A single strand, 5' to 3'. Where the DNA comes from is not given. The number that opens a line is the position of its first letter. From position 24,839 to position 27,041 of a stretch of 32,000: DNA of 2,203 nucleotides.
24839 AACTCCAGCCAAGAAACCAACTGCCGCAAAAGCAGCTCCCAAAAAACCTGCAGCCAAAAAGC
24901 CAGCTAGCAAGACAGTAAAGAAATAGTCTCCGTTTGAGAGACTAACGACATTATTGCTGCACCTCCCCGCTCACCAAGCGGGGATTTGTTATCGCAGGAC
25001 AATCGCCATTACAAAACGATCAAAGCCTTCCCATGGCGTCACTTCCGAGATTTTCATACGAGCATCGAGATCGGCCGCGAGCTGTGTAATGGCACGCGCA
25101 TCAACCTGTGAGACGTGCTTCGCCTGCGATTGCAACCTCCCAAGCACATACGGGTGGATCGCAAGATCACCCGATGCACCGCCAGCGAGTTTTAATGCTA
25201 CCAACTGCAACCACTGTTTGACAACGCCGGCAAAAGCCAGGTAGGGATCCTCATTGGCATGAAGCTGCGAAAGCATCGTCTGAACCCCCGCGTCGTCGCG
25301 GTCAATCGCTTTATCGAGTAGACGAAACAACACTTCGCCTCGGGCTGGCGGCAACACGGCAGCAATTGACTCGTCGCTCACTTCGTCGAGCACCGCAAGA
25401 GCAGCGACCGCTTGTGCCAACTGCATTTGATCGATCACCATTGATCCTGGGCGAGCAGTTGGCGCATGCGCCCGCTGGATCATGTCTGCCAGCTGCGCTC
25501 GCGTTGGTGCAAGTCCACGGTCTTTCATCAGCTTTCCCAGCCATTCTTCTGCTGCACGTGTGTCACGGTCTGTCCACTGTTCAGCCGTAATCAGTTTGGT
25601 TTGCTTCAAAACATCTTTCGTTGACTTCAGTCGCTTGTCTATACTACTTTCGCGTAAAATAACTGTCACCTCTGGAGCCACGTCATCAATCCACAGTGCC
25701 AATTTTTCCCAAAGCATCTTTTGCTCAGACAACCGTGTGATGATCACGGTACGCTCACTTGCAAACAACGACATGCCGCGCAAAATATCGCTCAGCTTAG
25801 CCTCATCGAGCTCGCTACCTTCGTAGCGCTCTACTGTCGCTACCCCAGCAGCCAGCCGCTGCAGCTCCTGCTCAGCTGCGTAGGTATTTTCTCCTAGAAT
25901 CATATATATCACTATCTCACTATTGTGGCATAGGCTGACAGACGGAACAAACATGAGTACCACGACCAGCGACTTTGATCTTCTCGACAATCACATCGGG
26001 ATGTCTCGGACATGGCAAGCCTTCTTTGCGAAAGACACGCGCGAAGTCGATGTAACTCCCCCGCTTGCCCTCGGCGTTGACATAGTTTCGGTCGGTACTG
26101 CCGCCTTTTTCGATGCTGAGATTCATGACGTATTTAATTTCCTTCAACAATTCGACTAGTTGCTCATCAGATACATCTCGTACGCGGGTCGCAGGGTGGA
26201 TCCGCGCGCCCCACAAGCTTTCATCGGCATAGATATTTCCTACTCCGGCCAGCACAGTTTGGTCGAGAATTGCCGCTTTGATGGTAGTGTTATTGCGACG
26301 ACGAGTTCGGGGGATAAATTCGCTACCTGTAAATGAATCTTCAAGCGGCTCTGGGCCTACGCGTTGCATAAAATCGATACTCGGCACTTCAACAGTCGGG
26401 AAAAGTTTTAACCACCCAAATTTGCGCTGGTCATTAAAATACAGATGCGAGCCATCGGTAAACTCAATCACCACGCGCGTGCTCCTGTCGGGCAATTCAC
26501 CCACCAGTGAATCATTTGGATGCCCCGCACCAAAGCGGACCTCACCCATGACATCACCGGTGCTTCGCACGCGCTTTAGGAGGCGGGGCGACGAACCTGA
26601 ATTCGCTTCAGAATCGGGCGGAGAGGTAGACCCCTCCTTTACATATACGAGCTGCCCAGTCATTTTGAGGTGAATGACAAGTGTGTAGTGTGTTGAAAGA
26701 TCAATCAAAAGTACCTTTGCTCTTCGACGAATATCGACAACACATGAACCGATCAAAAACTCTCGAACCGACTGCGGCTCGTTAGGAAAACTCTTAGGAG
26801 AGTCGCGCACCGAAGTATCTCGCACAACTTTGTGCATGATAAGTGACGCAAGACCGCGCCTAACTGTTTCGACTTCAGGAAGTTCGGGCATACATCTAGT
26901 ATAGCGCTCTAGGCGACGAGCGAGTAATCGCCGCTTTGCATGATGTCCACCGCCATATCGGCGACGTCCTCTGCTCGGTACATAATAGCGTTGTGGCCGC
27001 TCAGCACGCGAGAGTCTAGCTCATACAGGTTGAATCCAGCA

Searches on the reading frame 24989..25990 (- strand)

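Call 42: search_protein_families(library=pfam, proteins=[window:24989-25990:-], max_evalue=0.001)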
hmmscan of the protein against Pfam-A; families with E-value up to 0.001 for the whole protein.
window:24989-25990:- (333 aa): 1 family
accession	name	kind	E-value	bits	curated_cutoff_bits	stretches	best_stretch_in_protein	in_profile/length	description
PF21694.2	DNA_pol3_delta_C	-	2.7e-05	24.6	27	1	273-329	64-120/121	DNA polymerase III delta subunit, C-terminal domain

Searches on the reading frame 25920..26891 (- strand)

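Call 42: search_protein_families(library=pfam, proteins=[window:25920-26891:-], max_evalue=0.001)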
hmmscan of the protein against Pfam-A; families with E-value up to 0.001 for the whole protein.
window:25920-26891:- (323 aa): 2 families
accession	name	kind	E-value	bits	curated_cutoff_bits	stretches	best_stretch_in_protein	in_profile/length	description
PF01149.29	Fapy_DNA_glyco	-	2.7e-28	99.4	25.5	1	1-160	1-116/117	Formamidopyrimidine-DNA glycosylase N-terminal domain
PF06831.19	H2TH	-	1.8e-24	86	34.7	1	178-266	1-88/93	Formamidopyrimidine-DNA glycosylase H2TH domain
